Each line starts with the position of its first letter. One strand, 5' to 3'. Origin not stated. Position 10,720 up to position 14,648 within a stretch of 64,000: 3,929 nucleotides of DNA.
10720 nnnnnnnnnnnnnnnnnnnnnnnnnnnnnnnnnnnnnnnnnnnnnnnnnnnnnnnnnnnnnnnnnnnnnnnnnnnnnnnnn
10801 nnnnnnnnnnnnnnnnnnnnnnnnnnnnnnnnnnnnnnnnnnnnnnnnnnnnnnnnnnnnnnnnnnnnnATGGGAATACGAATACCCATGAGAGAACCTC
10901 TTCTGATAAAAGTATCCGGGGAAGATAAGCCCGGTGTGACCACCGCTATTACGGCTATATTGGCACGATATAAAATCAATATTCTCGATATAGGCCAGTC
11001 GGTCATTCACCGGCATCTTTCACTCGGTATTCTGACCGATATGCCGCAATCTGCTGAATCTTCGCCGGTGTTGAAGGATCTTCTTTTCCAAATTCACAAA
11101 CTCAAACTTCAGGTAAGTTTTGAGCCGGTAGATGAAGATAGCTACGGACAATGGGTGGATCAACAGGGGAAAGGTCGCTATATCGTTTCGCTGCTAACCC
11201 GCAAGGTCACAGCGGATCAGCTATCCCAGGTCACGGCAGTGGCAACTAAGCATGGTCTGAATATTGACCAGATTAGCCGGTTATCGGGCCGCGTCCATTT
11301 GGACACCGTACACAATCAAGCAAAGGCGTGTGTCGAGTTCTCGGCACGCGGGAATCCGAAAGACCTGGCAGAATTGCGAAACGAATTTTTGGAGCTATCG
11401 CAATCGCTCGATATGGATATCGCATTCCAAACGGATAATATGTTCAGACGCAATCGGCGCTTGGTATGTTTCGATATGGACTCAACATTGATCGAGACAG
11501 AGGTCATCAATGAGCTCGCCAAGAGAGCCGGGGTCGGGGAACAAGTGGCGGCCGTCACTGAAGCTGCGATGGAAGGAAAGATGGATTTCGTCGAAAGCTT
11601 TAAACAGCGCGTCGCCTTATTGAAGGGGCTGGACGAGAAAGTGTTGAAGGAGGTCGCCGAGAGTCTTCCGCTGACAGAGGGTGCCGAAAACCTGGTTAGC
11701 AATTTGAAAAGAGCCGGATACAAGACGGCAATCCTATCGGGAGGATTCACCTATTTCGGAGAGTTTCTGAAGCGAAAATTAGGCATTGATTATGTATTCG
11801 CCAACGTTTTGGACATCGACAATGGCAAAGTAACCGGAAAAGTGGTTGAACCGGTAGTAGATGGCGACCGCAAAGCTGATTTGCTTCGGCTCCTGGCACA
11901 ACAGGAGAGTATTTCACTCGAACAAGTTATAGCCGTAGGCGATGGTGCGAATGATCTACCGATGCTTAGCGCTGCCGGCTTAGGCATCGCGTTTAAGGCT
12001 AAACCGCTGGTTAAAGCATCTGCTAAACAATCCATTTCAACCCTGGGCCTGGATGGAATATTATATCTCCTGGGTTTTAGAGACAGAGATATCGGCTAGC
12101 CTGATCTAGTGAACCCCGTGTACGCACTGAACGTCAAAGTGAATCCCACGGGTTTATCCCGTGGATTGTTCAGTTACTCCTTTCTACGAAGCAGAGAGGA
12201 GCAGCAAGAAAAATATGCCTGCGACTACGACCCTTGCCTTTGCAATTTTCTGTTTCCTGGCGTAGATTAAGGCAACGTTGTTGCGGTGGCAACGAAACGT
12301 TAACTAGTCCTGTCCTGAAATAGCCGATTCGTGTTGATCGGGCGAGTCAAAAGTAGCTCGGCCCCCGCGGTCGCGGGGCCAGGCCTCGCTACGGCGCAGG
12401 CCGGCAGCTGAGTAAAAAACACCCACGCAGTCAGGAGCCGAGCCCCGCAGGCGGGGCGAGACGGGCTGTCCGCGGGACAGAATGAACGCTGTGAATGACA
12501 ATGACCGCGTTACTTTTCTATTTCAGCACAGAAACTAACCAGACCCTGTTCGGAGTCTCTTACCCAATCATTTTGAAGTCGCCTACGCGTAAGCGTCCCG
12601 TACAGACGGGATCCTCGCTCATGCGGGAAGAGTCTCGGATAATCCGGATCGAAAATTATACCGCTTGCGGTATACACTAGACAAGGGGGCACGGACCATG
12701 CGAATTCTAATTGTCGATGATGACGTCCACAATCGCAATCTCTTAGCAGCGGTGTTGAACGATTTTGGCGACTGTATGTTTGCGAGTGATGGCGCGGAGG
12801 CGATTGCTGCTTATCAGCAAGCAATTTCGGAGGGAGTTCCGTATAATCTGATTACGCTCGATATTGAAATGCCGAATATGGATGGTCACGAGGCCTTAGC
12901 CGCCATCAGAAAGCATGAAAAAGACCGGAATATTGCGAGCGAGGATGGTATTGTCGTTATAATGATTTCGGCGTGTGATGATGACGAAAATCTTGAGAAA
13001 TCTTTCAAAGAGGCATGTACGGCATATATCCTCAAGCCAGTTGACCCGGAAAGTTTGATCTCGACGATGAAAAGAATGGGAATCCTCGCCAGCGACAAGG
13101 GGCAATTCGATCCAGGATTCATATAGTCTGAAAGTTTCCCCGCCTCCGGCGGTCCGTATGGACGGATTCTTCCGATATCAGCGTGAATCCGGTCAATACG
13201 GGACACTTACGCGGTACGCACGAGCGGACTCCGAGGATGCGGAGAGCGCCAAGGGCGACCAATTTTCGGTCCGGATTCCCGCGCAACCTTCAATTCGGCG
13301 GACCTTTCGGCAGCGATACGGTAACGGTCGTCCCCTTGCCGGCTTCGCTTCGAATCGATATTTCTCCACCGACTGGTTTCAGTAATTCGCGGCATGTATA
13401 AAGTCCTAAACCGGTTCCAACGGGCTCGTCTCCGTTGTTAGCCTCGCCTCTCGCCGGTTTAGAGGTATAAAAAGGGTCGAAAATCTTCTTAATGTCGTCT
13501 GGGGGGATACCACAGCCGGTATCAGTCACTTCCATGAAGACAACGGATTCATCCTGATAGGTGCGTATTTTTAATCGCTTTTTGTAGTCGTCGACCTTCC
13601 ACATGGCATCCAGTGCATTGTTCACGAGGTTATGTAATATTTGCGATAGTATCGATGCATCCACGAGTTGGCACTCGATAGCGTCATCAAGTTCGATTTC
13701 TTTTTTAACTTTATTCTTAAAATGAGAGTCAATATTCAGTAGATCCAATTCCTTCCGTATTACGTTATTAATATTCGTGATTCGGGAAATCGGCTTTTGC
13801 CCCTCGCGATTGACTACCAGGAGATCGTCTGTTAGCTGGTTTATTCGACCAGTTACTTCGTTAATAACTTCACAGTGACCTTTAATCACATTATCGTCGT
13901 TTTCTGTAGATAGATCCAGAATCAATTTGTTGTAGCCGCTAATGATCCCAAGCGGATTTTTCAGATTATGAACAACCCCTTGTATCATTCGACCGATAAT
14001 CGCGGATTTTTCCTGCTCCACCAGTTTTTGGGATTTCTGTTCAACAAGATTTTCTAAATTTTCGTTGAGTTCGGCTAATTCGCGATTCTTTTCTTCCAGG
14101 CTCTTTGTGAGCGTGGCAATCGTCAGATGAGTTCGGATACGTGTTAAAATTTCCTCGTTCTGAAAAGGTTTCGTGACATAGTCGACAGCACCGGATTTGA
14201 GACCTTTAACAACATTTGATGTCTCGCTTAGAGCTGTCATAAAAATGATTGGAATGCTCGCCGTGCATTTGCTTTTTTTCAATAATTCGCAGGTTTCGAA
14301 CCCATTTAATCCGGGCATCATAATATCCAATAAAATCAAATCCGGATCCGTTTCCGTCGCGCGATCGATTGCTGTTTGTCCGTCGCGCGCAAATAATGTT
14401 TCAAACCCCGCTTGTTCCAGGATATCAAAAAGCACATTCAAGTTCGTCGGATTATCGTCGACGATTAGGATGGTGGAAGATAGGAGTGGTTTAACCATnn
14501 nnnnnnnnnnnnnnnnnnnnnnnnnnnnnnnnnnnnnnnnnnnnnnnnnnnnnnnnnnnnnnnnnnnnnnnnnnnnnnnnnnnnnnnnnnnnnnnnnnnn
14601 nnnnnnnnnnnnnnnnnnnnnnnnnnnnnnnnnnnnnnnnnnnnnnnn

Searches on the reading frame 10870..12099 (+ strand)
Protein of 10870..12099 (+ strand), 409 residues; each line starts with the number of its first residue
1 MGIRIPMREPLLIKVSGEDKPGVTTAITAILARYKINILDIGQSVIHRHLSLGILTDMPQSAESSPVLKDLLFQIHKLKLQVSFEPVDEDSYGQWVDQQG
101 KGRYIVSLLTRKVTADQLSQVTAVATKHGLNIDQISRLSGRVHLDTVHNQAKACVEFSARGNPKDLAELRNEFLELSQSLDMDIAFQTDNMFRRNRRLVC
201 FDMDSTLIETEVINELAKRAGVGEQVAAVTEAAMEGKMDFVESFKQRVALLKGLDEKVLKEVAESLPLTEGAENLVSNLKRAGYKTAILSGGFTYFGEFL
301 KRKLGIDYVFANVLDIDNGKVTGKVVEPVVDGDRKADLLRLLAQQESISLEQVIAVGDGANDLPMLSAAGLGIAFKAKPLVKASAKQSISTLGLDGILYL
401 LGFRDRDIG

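Call 11: search_protein_families(library=pfam, proteins=[window:10870-12099:+])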
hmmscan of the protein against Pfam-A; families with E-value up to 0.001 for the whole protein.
window:10870-12099:+ (409 aa): 9 families
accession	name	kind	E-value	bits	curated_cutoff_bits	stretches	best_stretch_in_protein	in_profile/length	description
PF00702.32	Hydrolase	-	2.4e-28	100.3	26.4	1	197-370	2-191/191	haloacid dehalogenase-like hydrolase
PF13740.12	ACT_6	-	1.2e-27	96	23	1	9-84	1-75/76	ACT domain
PF12710.13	HAD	-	7.4e-23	82.4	27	1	200-366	2-188/189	haloacid dehalogenase-like hydrolase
PF08282.18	Hydrolase_3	-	3.3e-13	50.4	20.9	1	324-400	177-254/255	haloacid dehalogenase-like hydrolase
PF01842.31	ACT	-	1.8e-08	34.4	27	1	13-54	3-42/66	ACT domain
PF06888.18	Put_Phosphatase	-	4e-07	30.1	27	1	198-314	2-120/234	Putative Phosphatase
PF13419.12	HAD_2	-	1.4e-06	28.9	23.8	1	200-371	2-173/178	Haloacid dehalogenase-like hydrolase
PF21086.3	ACT_PSP_2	-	4.6e-05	23.9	24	1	106-186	5-76/77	ACT domain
PF22629.2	ACT_AHAS_ss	-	8.2e-05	23.1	27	0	14-41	2-29/67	AHAS small subunit-like ACT domain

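Call 14: find_encoding_contigs(protein=window:10870-12099:+, flank=10000, max_places=10)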
Protein window:10870-12099:+ (409 aa): 1 contig read that carries it; 1 place shown.
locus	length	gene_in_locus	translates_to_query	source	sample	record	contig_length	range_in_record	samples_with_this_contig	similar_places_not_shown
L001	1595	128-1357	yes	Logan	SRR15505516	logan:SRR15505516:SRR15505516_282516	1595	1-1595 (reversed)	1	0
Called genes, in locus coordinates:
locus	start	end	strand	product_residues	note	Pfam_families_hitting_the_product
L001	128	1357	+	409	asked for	PF01842:ACT (weak), PF13740:ACT_6, PF00702:Hydrolase, PF06888:Put_Phosphatase (faint), PF12710:HAD, PF13419:HAD_2 (weak), PF08282:Hydrolase_3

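Call 25: find_related_loci(query=window:10870-12096:+, collection=metagenome_contigs, flank=10000)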
Query window:10870-12096:+ (409 aa) in metagenome_contigs; peptide patterns used: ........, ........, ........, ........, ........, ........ (x = any residue, [..] = any of these).
600 stretches matched a pattern (row limit reached: there are more); 596 encode a relative of the query (tblastn E <= 1e-3); the best 80 are kept; 80 distinct loci.
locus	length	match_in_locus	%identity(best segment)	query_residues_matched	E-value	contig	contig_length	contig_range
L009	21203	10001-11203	70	7-407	0e+0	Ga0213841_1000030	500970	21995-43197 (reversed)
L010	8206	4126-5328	64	7-407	2e-176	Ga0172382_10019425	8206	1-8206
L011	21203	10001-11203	65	7-407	9e-175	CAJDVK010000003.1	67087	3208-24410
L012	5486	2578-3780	66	7-407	2e-177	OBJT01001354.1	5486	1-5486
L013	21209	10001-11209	65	7-407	2e-173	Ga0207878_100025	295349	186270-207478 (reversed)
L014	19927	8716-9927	63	7-409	2e-173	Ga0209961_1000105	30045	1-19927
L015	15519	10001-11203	65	7-407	7e-172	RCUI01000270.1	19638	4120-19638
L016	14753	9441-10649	64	7-407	5e-171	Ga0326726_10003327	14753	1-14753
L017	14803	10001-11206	65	9-408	2e-170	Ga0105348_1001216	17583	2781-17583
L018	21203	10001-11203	63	7-407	6e-170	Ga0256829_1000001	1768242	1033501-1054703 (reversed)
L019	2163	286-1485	65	7-406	0e+0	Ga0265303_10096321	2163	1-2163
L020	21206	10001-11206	63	6-407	2e-169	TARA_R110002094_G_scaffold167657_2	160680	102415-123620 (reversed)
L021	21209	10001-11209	64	7-409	2e-169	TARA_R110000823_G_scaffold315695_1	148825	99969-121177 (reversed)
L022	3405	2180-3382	64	7-407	1e-177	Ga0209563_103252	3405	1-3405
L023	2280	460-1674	62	5-407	0e+0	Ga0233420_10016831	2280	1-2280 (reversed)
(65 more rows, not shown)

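Call 27: list_cluster_members(proteins=[window:10870-12096:+, window:962-2332:+, window:2471-5848:-, window:13293-14498:-, window:20187-21593:+, window:38734-39843:+, window:43324-44826:-, window:55311-57281:+])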
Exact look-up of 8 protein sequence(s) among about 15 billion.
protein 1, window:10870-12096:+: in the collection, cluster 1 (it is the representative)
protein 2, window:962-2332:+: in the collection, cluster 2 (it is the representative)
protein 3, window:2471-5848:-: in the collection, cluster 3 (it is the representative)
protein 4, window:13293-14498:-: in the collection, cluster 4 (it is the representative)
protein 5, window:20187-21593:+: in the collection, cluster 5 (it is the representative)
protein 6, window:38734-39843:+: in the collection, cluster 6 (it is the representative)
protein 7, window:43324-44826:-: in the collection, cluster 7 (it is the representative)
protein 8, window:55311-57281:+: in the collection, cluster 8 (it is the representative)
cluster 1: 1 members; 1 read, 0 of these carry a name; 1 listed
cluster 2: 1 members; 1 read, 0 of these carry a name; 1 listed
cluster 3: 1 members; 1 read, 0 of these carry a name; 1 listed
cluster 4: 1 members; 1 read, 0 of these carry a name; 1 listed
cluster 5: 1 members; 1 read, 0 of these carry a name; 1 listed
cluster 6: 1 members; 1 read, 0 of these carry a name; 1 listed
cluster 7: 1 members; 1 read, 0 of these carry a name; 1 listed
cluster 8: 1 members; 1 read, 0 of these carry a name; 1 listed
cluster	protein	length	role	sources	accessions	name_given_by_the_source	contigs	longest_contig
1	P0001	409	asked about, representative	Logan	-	-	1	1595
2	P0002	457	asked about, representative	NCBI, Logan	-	-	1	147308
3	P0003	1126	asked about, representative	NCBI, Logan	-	-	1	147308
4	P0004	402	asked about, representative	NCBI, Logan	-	-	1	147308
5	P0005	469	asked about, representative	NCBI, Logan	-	-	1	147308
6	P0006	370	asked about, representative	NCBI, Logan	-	-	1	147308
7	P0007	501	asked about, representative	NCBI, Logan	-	-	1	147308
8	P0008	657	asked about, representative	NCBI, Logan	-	-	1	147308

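Call 41: find_homologous_proteins(query=window:10870-12096:+, max_evalue=1e-80)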
Query window:10870-12096:+ (409 aa): 8000 proteins with E <= 1e-80 among 8000 candidates; the best 120 are listed.
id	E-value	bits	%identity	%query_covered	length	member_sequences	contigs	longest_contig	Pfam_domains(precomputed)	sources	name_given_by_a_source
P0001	1.7e-260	881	100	100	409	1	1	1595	PF13419.13,PF00702.33,PF01842.32,PF08282.19,PF06888.19,PF13740.13,PF12710.14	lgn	-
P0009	3.5e-256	867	100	99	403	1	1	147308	PF13419.13,PF00702.33,PF01842.32,PF08282.19,PF06888.19,PF13740.13,PF12710.14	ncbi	-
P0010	1.7e-231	786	89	99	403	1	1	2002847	PF21086.4,PF00702.33,PF01842.32,PF08282.19,PF13740.13,PF12710.14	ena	-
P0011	2.0e-230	782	89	99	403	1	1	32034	PF21086.4,PF00702.33,PF01842.32,PF08282.19,PF06888.19,PF13740.13,PF12710.14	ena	-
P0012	5.9e-230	781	90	97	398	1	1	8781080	PF13419.13,PF21086.4,PF00702.33,PF01842.32,PF08282.19,PF06888.19,PF13740.13,PF12710.14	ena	-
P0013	2.7e-227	772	87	99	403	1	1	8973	PF00702.33,PF01842.32,PF08282.19,PF06888.19,PF13740.13,PF12710.14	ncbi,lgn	-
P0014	5.2e-185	633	73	98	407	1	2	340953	PF21086.4,PF00702.33,PF01842.32,PF08282.19,PF06888.19,PF13740.13,PF12710.14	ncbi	-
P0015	1.5e-183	628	71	98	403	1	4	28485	PF21086.4,PF00702.33,PF01842.32,PF08282.19,PF06888.19,PF13740.13,PF12710.14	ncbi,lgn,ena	-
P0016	1.6e-183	628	71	98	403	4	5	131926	PF21086.4,PF00702.33,PF01842.32,PF08282.19,PF13740.13,PF12710.14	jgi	jgi:phosphoserine phosphatase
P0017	1.7e-183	628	71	98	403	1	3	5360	PF21086.4,PF00702.33,PF01842.32,PF08282.19,PF06888.19,PF13740.13,PF12710.14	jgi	-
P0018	2.1e-183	628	71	98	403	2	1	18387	PF21086.4,PF00702.33,PF01842.32,PF08282.19,PF06888.19,PF13740.13,PF12710.14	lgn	-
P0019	2.3e-183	628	71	98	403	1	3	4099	PF21086.4,PF00702.33,PF01842.32,PF08282.19,PF06888.19,PF13740.13,PF12710.14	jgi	-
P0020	2.8e-183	627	71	98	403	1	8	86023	PF21086.4,PF00702.33,PF01842.32,PF08282.19,PF06888.19,PF13740.13,PF12710.14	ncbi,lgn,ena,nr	ncbi:MAG: phosphoserine phosphatase SerB [Cellvibrionaceae bacterium]|nr:phosphoserine phosphatase S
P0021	3.2e-183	627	72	98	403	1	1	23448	PF21086.4,PF00702.33,PF01842.32,PF08282.19,PF06888.19,PF13740.13,PF12710.14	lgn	-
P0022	5.0e-183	626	71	98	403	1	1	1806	PF21086.4,PF00702.33,PF01842.32,PF08282.19,PF06888.19,PF13740.13,PF12710.14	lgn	-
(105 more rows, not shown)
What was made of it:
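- Checked: For serB the first ATG is 8 nt away, but all homologues and the NCBI product (403 aa) start at the second ATG, 26 nt away (call 41).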

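Call 42: find_encoding_contigs(protein=P0012, flank=10000, max_places=2)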
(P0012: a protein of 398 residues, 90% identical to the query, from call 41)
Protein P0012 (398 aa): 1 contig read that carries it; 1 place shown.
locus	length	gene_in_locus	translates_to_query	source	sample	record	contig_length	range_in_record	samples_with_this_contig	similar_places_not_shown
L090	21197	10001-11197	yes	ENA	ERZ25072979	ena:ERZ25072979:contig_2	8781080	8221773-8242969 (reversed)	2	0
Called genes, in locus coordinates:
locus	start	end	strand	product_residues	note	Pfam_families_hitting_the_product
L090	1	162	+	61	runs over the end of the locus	-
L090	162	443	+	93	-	PF05016:ParE_toxin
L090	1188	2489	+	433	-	PF00078:RVT_1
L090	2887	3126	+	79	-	-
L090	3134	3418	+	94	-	-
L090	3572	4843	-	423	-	PF20903:SPL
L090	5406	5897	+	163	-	PF13473:Cupredoxin_1 (faint), PF00127:Copper-bind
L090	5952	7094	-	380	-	PF13500:AAA_26, PF07085:DRTGG (weak)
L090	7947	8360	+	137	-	PF03264:Cytochrom_NNT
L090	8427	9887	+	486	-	PF02335:Cytochrom_C552, PF14522:Cytochrome_C7 (faint)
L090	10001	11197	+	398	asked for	PF01842:ACT (weak), PF13740:ACT_6, PF21086:ACT_PSP_2 (faint), PF00702:Hydrolase, PF06888:Put_Phosphatase (faint), PF12710:HAD, PF13419:HAD_2 (weak), PF08282:Hydrolase_3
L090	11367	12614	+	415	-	PF13358:DDE_3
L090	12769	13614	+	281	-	PF00916:Sulfate_transp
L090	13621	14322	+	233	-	PF00027:cNMP_binding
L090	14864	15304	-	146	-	-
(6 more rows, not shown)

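Call 43: find_encoding_contigs(protein=P0010, flank=10000, max_places=2)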
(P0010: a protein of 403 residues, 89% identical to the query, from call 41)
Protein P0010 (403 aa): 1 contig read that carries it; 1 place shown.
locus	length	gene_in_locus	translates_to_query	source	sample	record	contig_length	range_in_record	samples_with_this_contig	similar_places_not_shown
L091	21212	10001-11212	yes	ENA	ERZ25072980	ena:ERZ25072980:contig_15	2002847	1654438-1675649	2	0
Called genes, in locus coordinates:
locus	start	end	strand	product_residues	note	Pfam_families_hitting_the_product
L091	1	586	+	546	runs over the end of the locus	PF02776:TPP_enzyme_N, PF00205:TPP_enzyme_M, PF02775:TPP_enzyme_C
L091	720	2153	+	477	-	PF00171:Aldedh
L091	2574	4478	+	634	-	PF00610:DEP, PF01134:GIDA (faint), PF07992:Pyr_redox_2, PF13738:Pyr_redox_3 (weak), PF00070:Pyr_redox, PF02852:Pyr_redox_dim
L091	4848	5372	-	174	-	PF19936:DUF6399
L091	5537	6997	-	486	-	-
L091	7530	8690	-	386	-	-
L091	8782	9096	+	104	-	-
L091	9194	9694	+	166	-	PF25084:LbH_EIF2B (faint), PF21711:DCTN5 (weak), PF00132:Hexapep (weak)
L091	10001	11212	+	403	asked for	PF01842:ACT (weak), PF13740:ACT_6, PF21086:ACT_PSP_2 (faint), PF00702:Hydrolase, PF12710:HAD, PF08282:Hydrolase_3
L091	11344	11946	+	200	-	PF05988:DUF899, PF00578:AhpC-TSA (weak)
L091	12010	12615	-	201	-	-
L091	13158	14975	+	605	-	PF00009:GTP_EFTU, PF22042:EF-G_D2, PF03144:GTP_EFTU_D2, PF00679:EFG_C, PF21018:BipA_C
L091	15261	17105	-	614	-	-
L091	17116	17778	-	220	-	-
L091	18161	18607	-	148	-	PF01797:Y1_Tnp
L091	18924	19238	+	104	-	PF13855:LRR_8 (weak), PF23598:LRR_14 (weak), PF13855:LRR_8 (weak), PF12799:LRR_4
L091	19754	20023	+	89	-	-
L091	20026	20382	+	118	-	PF05016:ParE_toxin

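Call 53: find_encoding_contigs(protein=P0013, flank=10000, max_places=2)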
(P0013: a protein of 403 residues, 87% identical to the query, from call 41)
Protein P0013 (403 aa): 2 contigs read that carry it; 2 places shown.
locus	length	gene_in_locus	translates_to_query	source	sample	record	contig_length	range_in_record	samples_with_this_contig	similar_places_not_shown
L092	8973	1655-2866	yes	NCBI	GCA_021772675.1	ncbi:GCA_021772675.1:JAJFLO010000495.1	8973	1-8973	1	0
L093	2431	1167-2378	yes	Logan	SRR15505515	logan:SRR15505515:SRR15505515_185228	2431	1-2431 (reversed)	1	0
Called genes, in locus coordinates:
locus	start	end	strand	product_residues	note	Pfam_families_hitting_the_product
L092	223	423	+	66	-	-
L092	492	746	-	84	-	-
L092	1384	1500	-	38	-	-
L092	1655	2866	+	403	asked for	PF01842:ACT (faint), PF13740:ACT_6, PF00702:Hydrolase, PF06888:Put_Phosphatase (faint), PF12710:HAD, PF08282:Hydrolase_3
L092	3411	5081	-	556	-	PF01593:Amino_oxidase (weak), PF13450:NAD_binding_8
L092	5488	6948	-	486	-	PF00270:DEAD, PF04851:ResIII, PF00271:Helicase_C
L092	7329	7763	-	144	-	PF00076:RRM_1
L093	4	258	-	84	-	-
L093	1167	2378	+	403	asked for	PF01842:ACT (faint), PF13740:ACT_6, PF00702:Hydrolase, PF06888:Put_Phosphatase (faint), PF12710:HAD, PF08282:Hydrolase_3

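Call 54: find_encoding_contigs(protein=P0011, flank=10000, max_places=2)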
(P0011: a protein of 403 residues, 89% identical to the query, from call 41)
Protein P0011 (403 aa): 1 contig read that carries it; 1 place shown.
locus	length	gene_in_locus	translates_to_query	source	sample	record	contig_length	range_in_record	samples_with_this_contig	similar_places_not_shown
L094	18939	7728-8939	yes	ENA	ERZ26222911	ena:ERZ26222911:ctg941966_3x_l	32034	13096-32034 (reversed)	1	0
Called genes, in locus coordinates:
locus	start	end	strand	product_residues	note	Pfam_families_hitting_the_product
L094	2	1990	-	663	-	?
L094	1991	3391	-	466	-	-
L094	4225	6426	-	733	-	PF02689:Herpes_Helicase (faint), PF05970:PIF1, PF13245:AAA_19, PF13401:AAA_22 (weak), PF13604:AAA_30, PF14493:HTH_40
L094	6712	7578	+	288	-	PF03690:MYG1_exonuc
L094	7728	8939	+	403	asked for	PF01842:ACT, PF13740:ACT_6, PF21086:ACT_PSP_2 (faint), PF00702:Hydrolase, PF06888:Put_Phosphatase (faint), PF12710:HAD, PF08282:Hydrolase_3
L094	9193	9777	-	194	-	-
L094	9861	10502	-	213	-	PF00578:AhpC-TSA, PF08534:Redoxin, PF13098:Thioredoxin_2 (weak), PF13905:Thioredoxin_8 (weak)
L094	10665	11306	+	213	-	PF13650:Asp_protease_2, PF13975:gag-asp_proteas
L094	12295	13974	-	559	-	PF00501:AMP-binding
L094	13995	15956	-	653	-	PF05193:Peptidase_M16_C, PF00675:Peptidase_M16, PF05193:Peptidase_M16_C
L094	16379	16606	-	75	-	-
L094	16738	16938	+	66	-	PF01192:RNA_pol_Rpb6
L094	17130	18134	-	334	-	-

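Call 81: search_protein_families(library=pfam, proteins=[L094:1991-3391:-, L094:17130-18134:-, L094:9193-9777:-], max_evalue=0.01)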
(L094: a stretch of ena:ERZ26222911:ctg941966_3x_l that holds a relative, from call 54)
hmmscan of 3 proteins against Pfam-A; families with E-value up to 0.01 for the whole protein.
L094:1991-3391:- (466 aa): 0 families

L094:17130-18134:- (334 aa): 0 families

L094:9193-9777:- (194 aa): 0 families

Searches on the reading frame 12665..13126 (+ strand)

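Call 11: search_protein_families(library=pfam, proteins=[window:12665-13126:+])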
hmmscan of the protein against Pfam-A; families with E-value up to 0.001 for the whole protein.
window:12665-13126:+ (153 aa): 1 family
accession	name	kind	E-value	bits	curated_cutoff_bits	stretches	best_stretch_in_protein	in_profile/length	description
PF00072.30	Response_reg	-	1.9e-19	70.3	30.2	1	14-134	1-109/111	Response regulator receiver domain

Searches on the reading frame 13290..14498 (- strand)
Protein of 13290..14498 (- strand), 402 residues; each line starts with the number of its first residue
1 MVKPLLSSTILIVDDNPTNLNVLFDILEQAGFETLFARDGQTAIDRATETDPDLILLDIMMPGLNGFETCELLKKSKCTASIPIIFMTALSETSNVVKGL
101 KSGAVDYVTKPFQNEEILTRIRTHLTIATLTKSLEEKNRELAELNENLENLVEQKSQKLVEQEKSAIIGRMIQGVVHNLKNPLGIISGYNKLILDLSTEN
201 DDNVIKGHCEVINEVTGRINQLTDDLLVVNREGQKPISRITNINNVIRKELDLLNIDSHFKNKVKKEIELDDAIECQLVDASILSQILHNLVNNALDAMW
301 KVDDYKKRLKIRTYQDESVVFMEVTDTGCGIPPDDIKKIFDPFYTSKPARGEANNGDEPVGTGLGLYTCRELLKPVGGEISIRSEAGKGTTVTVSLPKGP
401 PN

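Call 11: search_protein_families(library=pfam, proteins=[window:13290-14498:-])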
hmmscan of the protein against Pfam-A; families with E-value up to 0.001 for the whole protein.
window:13290-14498:- (402 aa): 4 families
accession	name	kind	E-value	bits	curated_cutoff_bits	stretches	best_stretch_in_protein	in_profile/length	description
PF00072.30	Response_reg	-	9.9e-31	106.6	30.2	1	10-122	1-111/111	Response regulator receiver domain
PF02518.31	HATPase_c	-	3.2e-26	92.4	26.4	1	280-398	2-109/111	Histidine kinase-, DNA gyrase B-, and HSP90-like ATPase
PF14501.12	HATPase_c_5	-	8.2e-07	29.3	22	1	284-386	6-92/102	GHKL domain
PF00512.31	HisKA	-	1.1e-06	29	26.9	1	169-231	3-62/66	His Kinase A (phospho-acceptor) domain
